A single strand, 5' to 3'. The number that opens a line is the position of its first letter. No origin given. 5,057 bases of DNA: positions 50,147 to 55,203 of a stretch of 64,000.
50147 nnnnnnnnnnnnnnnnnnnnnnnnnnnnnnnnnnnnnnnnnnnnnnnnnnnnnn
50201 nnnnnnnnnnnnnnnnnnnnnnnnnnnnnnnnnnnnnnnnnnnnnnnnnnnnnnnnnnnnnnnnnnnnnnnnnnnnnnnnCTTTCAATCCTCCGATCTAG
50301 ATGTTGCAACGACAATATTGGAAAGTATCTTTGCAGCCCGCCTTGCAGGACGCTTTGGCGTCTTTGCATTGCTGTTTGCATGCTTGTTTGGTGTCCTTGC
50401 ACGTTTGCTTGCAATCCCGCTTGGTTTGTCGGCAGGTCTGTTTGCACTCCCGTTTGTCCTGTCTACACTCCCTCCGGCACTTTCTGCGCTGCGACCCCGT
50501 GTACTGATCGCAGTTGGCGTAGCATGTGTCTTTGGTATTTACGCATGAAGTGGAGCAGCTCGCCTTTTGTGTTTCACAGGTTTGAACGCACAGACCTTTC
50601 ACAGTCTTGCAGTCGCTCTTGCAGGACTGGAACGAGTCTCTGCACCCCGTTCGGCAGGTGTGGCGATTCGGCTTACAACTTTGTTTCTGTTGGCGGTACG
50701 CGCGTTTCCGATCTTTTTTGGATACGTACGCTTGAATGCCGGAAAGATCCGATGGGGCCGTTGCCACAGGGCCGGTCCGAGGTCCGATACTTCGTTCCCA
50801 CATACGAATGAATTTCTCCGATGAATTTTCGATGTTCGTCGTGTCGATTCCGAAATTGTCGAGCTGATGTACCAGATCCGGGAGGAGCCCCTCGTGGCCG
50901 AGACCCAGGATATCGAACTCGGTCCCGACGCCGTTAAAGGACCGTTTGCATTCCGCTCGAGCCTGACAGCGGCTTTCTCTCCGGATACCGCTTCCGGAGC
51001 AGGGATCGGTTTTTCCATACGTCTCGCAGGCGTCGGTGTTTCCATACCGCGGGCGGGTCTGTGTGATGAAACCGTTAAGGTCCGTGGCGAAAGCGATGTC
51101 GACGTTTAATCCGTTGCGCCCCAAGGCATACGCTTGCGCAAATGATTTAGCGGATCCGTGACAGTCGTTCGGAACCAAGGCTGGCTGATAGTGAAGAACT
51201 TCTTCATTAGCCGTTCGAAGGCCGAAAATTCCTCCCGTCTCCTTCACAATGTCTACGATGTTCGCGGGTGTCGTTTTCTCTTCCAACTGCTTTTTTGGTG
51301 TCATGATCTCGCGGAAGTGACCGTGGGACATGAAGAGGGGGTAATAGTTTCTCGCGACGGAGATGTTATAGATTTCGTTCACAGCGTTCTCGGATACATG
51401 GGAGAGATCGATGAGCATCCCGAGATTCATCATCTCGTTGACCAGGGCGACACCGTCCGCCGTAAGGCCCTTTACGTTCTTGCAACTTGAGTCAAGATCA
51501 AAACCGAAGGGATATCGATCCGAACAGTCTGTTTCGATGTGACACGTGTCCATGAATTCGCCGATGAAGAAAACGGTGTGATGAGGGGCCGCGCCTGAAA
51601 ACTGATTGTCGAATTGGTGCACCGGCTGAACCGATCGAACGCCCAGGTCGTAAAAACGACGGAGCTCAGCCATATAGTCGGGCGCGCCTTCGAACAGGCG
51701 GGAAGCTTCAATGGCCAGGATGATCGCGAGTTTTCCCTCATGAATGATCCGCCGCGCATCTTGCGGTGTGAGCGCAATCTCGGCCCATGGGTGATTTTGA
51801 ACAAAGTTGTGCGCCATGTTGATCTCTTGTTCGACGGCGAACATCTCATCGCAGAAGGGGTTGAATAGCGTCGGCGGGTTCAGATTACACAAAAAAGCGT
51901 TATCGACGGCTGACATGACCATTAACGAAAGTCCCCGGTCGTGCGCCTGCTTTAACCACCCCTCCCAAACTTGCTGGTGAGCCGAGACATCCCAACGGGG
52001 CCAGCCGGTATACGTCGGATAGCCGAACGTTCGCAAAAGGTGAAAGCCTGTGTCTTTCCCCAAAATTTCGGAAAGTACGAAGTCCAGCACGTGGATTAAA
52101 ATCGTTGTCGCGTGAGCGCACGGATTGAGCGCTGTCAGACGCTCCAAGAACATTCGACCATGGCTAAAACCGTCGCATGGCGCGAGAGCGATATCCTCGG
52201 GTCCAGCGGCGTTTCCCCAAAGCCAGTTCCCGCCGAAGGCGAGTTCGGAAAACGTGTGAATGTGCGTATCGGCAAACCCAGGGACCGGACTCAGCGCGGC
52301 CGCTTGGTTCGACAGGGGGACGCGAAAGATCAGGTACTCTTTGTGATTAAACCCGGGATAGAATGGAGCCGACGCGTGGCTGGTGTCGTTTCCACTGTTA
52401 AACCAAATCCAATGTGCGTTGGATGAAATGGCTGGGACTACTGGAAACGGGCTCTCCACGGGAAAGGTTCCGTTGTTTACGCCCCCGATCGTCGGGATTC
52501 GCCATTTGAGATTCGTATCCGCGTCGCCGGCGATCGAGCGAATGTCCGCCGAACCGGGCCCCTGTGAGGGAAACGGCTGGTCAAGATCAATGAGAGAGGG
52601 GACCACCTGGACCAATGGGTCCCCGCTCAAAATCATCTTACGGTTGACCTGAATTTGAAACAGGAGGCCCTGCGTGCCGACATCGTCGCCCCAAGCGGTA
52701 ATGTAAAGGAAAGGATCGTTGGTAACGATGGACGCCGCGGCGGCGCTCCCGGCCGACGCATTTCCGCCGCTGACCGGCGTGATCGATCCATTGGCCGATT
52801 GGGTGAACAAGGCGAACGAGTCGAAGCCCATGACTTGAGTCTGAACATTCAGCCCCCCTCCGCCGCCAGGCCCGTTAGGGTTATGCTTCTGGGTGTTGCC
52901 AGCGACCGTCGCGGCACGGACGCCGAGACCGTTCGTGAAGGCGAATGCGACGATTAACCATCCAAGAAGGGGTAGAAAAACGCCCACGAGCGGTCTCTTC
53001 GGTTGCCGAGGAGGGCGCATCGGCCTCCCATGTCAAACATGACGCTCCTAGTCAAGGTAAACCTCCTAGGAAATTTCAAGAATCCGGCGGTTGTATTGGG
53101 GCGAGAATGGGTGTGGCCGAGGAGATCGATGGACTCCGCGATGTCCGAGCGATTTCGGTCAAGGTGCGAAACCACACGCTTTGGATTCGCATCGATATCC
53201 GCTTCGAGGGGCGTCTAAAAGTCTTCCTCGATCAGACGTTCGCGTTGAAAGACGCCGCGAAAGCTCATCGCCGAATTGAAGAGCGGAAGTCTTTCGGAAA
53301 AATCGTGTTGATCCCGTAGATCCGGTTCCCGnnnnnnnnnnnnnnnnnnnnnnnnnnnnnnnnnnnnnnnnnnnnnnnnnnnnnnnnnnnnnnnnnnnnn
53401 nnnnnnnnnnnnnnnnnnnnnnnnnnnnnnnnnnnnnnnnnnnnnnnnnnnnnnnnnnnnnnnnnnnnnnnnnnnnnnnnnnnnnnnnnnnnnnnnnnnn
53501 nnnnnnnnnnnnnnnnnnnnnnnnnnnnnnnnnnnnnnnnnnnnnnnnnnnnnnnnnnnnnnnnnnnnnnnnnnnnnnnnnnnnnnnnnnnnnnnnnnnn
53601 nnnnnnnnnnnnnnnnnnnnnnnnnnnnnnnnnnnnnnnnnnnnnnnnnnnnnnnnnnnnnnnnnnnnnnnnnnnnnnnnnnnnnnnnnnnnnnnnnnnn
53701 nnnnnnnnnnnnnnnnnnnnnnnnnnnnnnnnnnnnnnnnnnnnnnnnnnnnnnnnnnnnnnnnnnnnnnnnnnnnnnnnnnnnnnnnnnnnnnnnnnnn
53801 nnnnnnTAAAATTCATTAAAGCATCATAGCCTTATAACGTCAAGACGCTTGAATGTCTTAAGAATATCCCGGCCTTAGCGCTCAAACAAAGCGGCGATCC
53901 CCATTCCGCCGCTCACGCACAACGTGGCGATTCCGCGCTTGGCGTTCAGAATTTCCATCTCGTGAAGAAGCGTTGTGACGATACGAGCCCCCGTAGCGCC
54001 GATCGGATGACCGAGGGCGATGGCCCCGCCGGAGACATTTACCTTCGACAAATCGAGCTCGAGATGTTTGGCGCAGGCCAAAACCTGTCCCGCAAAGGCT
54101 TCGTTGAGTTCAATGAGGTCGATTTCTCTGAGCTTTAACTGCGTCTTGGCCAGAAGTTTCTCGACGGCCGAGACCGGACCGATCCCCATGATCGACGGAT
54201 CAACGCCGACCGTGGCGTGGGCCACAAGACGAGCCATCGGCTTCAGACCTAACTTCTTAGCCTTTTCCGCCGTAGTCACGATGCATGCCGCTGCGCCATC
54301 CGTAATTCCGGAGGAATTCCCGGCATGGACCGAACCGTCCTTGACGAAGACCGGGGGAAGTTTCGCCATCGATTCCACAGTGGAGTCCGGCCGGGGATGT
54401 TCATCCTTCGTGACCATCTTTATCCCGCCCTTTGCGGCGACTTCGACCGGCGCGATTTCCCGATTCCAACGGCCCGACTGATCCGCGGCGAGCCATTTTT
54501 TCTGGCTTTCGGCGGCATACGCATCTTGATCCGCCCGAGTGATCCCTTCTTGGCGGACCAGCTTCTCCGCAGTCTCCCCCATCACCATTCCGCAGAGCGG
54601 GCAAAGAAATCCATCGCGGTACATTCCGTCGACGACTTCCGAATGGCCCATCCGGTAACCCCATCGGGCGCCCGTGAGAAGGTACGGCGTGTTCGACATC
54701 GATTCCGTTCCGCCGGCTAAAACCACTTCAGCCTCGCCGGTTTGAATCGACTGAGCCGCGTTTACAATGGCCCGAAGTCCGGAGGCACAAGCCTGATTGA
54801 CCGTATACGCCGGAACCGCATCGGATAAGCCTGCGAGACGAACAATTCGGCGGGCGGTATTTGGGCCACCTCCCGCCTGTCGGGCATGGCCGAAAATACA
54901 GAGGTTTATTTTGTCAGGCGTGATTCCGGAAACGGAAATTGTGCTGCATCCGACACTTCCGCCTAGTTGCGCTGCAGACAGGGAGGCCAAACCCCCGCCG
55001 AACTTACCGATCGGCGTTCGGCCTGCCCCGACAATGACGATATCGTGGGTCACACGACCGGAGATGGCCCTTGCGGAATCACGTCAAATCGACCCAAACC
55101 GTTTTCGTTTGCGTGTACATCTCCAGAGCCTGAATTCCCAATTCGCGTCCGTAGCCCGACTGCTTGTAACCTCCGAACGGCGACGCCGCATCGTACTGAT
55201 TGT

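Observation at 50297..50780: C-terminal Cys/Lys ladder with strict 11-residue periodicity in a 907-aa secreted protein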

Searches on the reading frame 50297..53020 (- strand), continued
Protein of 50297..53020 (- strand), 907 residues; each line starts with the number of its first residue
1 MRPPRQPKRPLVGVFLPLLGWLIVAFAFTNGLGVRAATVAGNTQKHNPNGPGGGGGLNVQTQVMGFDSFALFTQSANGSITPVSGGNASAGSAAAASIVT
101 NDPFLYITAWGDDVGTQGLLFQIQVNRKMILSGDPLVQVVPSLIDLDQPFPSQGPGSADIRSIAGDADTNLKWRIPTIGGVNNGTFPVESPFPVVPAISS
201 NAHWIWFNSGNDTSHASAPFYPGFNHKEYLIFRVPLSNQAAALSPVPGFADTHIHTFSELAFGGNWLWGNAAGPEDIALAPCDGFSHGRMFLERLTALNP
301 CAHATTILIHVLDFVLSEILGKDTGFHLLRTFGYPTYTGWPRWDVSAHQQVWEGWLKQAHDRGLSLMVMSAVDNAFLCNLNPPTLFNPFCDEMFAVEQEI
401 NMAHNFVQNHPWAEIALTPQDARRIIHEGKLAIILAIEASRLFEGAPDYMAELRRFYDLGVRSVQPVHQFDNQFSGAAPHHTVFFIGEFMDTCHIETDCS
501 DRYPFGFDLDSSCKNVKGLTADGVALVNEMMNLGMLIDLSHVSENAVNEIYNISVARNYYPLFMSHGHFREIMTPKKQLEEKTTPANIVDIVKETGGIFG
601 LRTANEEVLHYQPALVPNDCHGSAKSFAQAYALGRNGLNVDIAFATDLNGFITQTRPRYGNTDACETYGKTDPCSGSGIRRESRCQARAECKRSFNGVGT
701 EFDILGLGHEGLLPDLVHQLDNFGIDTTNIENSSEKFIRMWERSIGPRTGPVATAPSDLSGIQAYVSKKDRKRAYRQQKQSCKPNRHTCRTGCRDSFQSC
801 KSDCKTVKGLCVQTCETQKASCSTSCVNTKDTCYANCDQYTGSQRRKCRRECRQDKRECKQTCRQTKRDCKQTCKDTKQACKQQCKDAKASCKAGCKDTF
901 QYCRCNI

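Call 71: predict_structure(alignment_id=A2)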
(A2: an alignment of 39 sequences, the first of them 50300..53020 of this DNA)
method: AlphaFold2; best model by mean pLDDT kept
length: 907 residues; sequences in the alignment: 39
mean_pLDDT: 72.3   pTM: 0.68
mean pLDDT of the five models: 72.3, 71.8, 71.3, 70.4, 70.1
residues with pLDDT >= 90: 366; 70-90: 192; 50-70: 105; < 50: 244
segments of 3 or more residues with pLDDT < 50: 1-19, 25-106, 111-230, 235-239, 667-679
pLDDT, mean of each block of 10 residues (from residue 1): 36 45 47 30 29 25 25 37 33 29 44 36 30 29 30 31 29 27 30 30 30 31 37 51 86 94 82 92 69 66 59 53 61 82 79 96 98 89 71 94 98 98 98 98 93 98 97 95 85 81 81 94 98 98 98 98 98 94 97 98 94 90 93 98 95 84 50 46 63 66 87 95 94 98 94 95 87 73 77 83 90 89 87 91 90 89 90 91 86 73 62
secondary structure, 60 per line:
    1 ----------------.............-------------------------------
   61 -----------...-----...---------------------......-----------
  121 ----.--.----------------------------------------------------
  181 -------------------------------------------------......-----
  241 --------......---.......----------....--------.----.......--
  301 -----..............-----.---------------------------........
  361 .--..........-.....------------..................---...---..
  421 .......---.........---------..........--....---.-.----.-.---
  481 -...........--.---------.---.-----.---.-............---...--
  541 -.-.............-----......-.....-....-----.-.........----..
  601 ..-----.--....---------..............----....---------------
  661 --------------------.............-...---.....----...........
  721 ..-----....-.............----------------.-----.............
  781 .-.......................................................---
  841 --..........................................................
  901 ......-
elements in order (helices of 4 or more, strands of 3 or more residues): H17-29 E72-74 E80-82 E104-109 E230-235 E249-254 H258-264 H275-278 H292-298 H306-319 H353-361 E364-373 H375-379 H392-409 E413-415 H419-427 E431-439 H449-458 E461-464 H482-492 H521-532 E536-538 H544-556 E562-567 H575-578 H586-594 E599-602 H624-637 E642-645 H681-693 H701-705 H710-722 H728-731 H733-745 H768-781 H783-837 H843-906

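Call 73: fold_search(model_id=the predicted structure, library=pdb)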
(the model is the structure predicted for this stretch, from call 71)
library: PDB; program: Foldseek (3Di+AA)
matches with E <= 10: 150; with E <= 0.001: 19
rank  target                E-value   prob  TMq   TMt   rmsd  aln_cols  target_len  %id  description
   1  9h0b_B                1.2e-12  1.00  0.27  0.64  11.8       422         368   16  Crystal structure of the Porcine Hemagglutinating Encephalomyelitis Virus (PHEV) receptor binding domain in complex wi (released 2025-08-06)
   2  2i5g_A                1.7e-12  1.00  0.26  0.68   7.5       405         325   15  Crystal strcuture of amidohydrolase from Pseudomonas aeruginosa (released 2006-09-05)
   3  2rag_A                4.8e-12  1.00  0.25  0.57  12.8       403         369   16  Crystal structure of aminohydrolase from Caulobacter crescentus (released 2007-10-02)
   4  3fdg_A                6.3e-12  1.00  0.27  0.69   6.3       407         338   15  The crystal structure of the dipeptidase AC, Metallo peptidase. MEROPS family M19 (released 2008-12-23)
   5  5lwz_B                6.6e-12  1.00  0.27  0.60  22.1       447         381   14  Cys-Gly dipeptidase GliJ (space group C2) (released 2017-05-31)
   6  5lwz_A                6.6e-12  1.00  0.26  0.58  22.0       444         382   14  Cys-Gly dipeptidase GliJ (space group C2) (released 2017-05-31)
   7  3s2j                  7.7e-12  1.00  0.24  0.52  11.4       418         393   16  Crystal structure of dipeptidase from Streptomyces coelicolor complexed with phosphinate pseudodipeptide L-Leu-D-Ala (released 2011-06-22)
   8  3id7                  7.7e-12  1.00  0.24  0.53  13.4       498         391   15  Crystal structure of renal dipeptidase from Streptomyces coelicolor A3(2) (released 2010-01-12)
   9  3itc                  8.6e-12  1.00  0.24  0.52  11.0       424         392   16  Crystal structure of Sco3058 with bound citrate and glycerol (released 2010-02-02)
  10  1itq_A                9.6e-12  1.00  0.28  0.65  12.9       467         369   13  HUMAN RENAL DIPEPTIDASE (released 2002-08-28)
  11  5lx7                  1.5e-11  1.00  0.27  0.59  22.1       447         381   15  Cys-Gly dipeptidase GliJ mutant D38N (released 2017-05-31)
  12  5lx4                  2.1e-11  1.00  0.28  0.63  24.0       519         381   14  Cys-Gly dipeptidase GliJ mutant D38H (released 2017-05-31)
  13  3ly0_A                2.6e-11  1.00  0.27  0.66   6.9       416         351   15  Crystal structure of metallo peptidase from Rhodobacter sphaeroides liganded with phosphinate mimic of dipeptide L-Ala (released 2010-03-09)
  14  3ly0_B                2.9e-11  1.00  0.28  0.67   6.6       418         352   15  Crystal structure of metallo peptidase from Rhodobacter sphaeroides liganded with phosphinate mimic of dipeptide L-Ala (released 2010-03-09)
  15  3fdg_B                3.6e-11  1.00  0.27  0.67   7.0       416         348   15  The crystal structure of the dipeptidase AC, Metallo peptidase. MEROPS family M19 (released 2008-12-23)
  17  3b40                  9.5e-11  1.00  0.29  0.62   7.0       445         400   15  Crystal structure of the probable dipeptidase PvdM from Pseudomonas aeruginosa (released 2007-11-06)
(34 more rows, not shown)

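Call 75: search_protein_families(library=ncbifam, proteins=[P0002], max_evalue=0.01)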
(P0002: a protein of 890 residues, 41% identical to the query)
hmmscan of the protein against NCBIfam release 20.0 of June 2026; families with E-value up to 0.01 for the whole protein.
P0002 (890 aa): 1 family
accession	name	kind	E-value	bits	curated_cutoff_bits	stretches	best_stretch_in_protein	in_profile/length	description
NF033679.1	DNRLRE_dom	domain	3e-05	24.2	34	1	63-172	26-146/164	DNRLRE domain-containing protein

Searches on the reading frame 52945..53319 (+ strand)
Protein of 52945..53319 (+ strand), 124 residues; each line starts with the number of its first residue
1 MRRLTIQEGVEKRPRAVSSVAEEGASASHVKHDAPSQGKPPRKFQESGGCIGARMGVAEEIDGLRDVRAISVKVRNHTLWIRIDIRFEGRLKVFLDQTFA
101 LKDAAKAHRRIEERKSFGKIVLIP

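Call 85: search_protein_families(library=pfam, proteins=[window:52945-53319:+], max_evalue=0.01)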
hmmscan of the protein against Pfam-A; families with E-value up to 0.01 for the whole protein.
window:52945-53319:+ (124 aa): 1 family
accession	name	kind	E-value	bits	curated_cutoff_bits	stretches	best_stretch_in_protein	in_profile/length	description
PF13602.12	ADH_zinc_N_2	-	2.4e-09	38.7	27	1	88-122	100-134/134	Zinc-binding dehydrogenase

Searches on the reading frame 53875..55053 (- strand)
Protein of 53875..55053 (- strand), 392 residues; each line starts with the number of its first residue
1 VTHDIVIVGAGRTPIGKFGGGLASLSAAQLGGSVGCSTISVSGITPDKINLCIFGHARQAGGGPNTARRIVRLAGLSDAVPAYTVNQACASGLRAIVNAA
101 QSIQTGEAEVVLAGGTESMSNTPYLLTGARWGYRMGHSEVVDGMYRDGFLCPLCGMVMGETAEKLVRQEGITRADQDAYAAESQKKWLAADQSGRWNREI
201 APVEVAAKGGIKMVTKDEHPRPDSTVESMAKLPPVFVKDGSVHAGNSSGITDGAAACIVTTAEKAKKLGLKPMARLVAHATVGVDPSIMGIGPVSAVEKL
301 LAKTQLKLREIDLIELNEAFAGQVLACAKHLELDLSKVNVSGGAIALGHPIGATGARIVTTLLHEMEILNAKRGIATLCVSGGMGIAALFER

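Call 63: search_protein_families(library=pfam, proteins=[window:53875-55053:-], max_evalue=0.001)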
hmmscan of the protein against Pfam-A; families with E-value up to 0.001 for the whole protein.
window:53875-55053:- (392 aa): 4 families
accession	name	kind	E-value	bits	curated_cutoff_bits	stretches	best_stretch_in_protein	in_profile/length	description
PF00108.29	Thiolase_N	-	4.4e-81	272.5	26.4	1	5-262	1-259/260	Thiolase, N-terminal domain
PF02803.24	Thiolase_C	-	7.9e-48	161.6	27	1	270-392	1-123/123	Thiolase, C-terminal domain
PF00109.32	ketoacyl-synt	-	1.5e-09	38.2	20.8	1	81-130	166-215/252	Beta-ketoacyl synthase, N-terminal domain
PF08545.16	ACP_syn_III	-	0.00011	22.5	24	0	85-121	3-39/80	3-Oxoacyl-[acyl-carrier-protein (ACP)] synthase III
